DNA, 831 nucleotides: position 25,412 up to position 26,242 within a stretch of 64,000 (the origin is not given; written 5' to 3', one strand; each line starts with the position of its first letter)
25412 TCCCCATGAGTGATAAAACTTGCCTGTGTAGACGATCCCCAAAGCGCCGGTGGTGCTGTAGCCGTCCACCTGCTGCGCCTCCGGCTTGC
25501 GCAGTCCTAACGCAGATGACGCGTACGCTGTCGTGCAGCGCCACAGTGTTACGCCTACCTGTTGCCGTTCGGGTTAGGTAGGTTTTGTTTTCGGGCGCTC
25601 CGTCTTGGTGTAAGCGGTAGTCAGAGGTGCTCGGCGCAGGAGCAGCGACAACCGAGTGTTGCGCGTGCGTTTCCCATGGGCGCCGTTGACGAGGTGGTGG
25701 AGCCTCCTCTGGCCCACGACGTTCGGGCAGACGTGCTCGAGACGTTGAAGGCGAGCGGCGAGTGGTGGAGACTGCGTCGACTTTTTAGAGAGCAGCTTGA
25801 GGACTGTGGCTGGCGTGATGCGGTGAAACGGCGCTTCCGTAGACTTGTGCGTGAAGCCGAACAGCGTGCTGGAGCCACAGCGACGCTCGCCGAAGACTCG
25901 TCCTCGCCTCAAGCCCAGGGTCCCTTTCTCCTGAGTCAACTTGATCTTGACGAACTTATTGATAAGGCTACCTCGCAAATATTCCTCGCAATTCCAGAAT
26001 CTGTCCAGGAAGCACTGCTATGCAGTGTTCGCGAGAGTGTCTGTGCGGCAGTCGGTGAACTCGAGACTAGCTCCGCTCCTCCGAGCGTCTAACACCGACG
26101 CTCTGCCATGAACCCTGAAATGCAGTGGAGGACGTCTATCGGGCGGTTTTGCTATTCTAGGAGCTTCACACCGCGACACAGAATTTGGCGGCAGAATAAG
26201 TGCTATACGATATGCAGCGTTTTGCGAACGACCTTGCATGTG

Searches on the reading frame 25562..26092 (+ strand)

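Call 19: search_protein_families(library=pfam, proteins=[window:25562-26092:+], max_evalue=0.001)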
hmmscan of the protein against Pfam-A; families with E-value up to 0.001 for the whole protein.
window:25562-26092:+ (176 aa): 1 family
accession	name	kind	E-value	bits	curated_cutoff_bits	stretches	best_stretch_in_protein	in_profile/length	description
PF10163.14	EnY2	-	2.8e-12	47.2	27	1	56-101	2-46/83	Transcription factor e(y)2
